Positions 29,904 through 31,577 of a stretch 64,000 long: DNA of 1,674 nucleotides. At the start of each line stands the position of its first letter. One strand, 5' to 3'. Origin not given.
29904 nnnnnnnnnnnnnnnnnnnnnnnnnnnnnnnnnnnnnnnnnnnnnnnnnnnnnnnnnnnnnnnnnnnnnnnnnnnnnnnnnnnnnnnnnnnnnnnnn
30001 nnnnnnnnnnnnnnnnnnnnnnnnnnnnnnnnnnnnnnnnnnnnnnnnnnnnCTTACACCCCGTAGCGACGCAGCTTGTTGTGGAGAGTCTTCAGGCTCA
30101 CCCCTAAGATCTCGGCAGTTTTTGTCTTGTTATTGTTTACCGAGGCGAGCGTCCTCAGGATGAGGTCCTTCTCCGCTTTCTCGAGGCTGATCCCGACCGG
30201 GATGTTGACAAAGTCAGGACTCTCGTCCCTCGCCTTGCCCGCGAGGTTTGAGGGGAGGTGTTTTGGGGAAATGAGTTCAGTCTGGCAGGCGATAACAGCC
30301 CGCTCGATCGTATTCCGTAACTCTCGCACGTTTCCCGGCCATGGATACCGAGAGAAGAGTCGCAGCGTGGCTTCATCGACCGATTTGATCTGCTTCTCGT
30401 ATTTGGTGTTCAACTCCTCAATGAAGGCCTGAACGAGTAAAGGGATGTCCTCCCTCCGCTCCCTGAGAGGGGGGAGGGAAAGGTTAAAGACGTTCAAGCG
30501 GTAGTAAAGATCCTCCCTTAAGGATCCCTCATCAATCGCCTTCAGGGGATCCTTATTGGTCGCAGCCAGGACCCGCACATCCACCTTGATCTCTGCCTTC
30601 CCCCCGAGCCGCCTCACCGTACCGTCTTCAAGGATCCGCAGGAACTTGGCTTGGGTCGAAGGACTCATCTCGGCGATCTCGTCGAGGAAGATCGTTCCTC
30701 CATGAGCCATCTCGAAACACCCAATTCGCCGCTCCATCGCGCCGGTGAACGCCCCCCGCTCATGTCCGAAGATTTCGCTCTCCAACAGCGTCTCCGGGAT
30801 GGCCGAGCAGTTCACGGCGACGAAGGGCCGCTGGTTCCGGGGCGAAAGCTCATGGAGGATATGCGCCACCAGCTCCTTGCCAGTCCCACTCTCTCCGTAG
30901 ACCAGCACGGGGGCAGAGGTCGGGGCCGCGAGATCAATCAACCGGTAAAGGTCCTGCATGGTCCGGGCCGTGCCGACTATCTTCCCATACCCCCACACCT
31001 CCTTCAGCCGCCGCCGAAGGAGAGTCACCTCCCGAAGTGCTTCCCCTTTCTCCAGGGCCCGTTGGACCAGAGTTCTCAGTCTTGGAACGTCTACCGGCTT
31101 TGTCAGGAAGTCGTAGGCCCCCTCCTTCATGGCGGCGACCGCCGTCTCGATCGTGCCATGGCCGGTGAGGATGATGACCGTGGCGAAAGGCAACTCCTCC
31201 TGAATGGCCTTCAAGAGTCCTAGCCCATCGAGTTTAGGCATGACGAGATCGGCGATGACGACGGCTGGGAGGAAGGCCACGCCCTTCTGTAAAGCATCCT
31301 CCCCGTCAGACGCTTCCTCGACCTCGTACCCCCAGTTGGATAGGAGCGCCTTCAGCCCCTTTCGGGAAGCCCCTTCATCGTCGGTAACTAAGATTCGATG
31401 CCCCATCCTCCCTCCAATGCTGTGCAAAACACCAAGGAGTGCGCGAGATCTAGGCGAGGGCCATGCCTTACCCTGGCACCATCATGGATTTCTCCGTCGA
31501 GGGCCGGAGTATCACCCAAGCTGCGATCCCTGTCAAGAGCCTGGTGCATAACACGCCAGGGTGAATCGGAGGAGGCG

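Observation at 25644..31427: NtrB/NtrC-type two-component system wired to a REC-diPilZ-PilZ effector operon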

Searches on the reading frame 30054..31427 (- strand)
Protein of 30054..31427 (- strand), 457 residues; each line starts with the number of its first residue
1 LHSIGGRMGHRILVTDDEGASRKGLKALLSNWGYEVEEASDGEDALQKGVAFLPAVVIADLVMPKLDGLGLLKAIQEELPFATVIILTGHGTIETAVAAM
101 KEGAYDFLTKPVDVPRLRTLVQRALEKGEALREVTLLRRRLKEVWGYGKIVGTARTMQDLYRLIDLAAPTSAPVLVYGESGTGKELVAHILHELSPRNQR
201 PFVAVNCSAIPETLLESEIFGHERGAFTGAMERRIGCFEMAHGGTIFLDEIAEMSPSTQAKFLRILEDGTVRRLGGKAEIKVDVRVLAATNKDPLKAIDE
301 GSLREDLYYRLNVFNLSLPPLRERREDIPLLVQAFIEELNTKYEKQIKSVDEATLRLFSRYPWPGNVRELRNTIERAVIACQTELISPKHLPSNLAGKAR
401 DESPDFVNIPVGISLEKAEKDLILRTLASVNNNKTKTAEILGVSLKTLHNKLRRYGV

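Call 3: search_protein_families(library=pfam, proteins=[window:30054-31427:-], max_evalue=0.01)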
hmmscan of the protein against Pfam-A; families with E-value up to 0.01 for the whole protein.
window:30054-31427:- (457 aa): 12 families
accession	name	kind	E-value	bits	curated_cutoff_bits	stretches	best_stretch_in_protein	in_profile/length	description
PF00158.32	Sigma54_activat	-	1.5e-68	230.2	20.2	1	150-316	1-167/168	Sigma-54 interaction domain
PF25601.1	AAA_lid_14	-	4e-29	100.7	27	1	322-402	1-81/87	AAA+ ATPase lid domain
PF00072.30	Response_reg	-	1.6e-25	89.8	30.2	1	12-121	1-110/111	Response regulator receiver domain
PF14532.12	Sigma54_activ_2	-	1.4e-21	77.6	25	1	151-321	1-138/138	Sigma-54 interaction domain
PF02954.25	HTH_8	-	8.2e-12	45.1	22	1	414-455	1-42/42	Bacterial regulatory protein, Fis family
PF07728.20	AAA_5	-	5.9e-11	43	22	1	173-305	1-133/139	AAA domain (dynein-related subfamily)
PF00004.35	AAA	-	4.9e-07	30.7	21.2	1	174-304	1-120/131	ATPase family associated with various cellular activities (AAA)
PF01078.27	Mg_chelatase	-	5.3e-07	29.7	20.3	1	162-294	13-160/207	Magnesium chelatase, subunit ChlI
PF07724.20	AAA_2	-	6.1e-06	26.8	27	1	174-283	6-115/166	AAA domain (Cdc48 subfamily)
PF18024.7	HTH_50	-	0.0025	17.9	27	0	416-457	9-49/50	Helix-turn-helix domain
PF13191.12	AAA_16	-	0.0045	17.9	32.6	0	152-210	4-63/167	AAA ATPase domain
PF13401.12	AAA_22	-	0.0097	16.7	27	0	174-209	8-43/130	AAA domain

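Call 27: search_protein_families(library=ncbifam, proteins=[window:30054-31406:-], max_evalue=0.001)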
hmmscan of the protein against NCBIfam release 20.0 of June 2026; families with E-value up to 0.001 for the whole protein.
window:30054-31406:- (450 aa): 109 families (the best 25 are shown)
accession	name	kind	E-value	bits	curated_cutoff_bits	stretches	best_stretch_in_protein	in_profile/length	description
NF008469.0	PRK11361.1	equivalog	3.8e-131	438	714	1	3-450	5-456/461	acetoacetate metabolism transcriptional regulator AtoC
TIGR01818.1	ntrC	equivalog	3.4e-125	418.4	558.6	1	5-393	1-386/463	nitrogen regulation protein NR(I)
TIGR02915.1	PEP_resp_reg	equivalog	3.2e-117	392.1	502.6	1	5-449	1-443/445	PEP-CTERM-box response regulator transcription factor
NF051870.1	NAssimRespRegNtrX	equivalog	1.5e-112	376.8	600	1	4-450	3-452/452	nitrogen assimilation response regulator NtrX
NF007689.0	PRK10365.1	equivalog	2.8e-111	372.4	760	1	5-447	8-441/441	sigma-54-dependent response regulator transcription factor ZraR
NF041946.1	LuxO_transreg_Vib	equivalog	2.3e-109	366.3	800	1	19-391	13-383/463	quorum-sensing sigma-54 dependent transcriptional regulator LuxO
NF041552.1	TF_PrdR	equivalog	1.6e-106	356.9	795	1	126-449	250-577/577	sigma-54 dependent transcriptional regulator PrdR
NF008176.1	PRK10923.1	equivalog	1.6e-105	353.5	620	1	5-397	6-394/469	nitrogen regulation protein NR(I)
TIGR01817.1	nifA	equivalog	2.2e-101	340.2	528.85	1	139-384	194-438/534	nif-specific transcriptional activator NifA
NF011695.0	PRK15115.1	equivalog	4.8e-99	332.1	763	1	4-436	8-424/445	two-component system response regulator GlrR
NF050807.1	TransRegFlbDCaul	equivalog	7.9e-98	328.2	750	1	40-448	34-438/454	sigma-54-dependent transcriptional regulator FlbD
NF003451.0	PRK05022.1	equivalog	2.2e-93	313.7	476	1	136-449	185-509/512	nitric oxide reductase transcriptional regulator NorR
NF038308.1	RNA_repair_RtcR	equivalog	3.9e-92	309.8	650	1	86-448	123-516/530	RNA repair transcriptional activator RtcR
NF049963.1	RespRegFlgRCampy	domain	1.8e-90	303.9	750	1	6-449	4-428/429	fla regulon two-component system response regulator FlgR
NF041906.1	V4R_TF_MobR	exception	7.8e-87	292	999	1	143-448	234-544/544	phenol degradation transcriptional regulator MobR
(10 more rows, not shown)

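Call 28: search_solved_structures(query=window:30054-31406:-, max_evalue=1e-40)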
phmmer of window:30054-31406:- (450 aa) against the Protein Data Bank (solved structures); distinct sequences matched with E-value up to 1e-40: 35.
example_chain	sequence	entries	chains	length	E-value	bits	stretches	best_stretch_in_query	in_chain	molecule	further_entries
4l4u_A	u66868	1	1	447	1.6e-106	360.2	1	4-450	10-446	Transcriptional regulator (NtrC family)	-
1ny5_A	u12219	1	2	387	8.1e-100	338.1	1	5-380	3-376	transcriptional regulator (NtrC family)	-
3dzd_A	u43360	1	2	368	4.8e-95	322.4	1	4-381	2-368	Transcriptional regulator (NtrC family)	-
5ep0_A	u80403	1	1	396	4.4e-91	309.4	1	4-375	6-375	Putative repressor protein luxO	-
5m7n_A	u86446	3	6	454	4.3e-86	292.9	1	4-450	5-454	Nitrogen assimilation regulatory protein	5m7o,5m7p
1ojl_A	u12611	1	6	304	6.9e-80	272.5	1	143-447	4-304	TRANSCRIPTIONAL REGULATORY PROTEIN ZRAR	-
9qq6_C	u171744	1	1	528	3.4e-77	263.6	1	118-441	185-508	Nif-specific regulatory protein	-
4ly6_A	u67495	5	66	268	5e-73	249.9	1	130-380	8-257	Transcriptional regulator (NtrC family)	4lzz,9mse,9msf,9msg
1ny6_A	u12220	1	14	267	6.1e-73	249.6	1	133-380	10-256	transcriptional regulator (NtrC family)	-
3m0e_A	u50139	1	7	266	4.6e-72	246.7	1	143-380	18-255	Transcriptional regulator (NtrC family)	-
6jdi_A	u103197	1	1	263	1.9e-71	244.6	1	142-386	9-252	Nitrogen assimilation regulatory protein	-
8p53_C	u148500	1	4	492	2.1e-71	244.5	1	129-387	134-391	Transcriptional regulator FleQ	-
8pb9_D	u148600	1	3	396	5e-71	243.3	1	128-385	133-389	Transcriptional regulator FleQ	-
6iy8_A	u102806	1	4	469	8.2e-71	242.6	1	126-375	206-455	Positive regulator CapR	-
6j7e_A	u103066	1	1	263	9.7e-71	242.4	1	142-386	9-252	Nitrogen assimilation regulatory protein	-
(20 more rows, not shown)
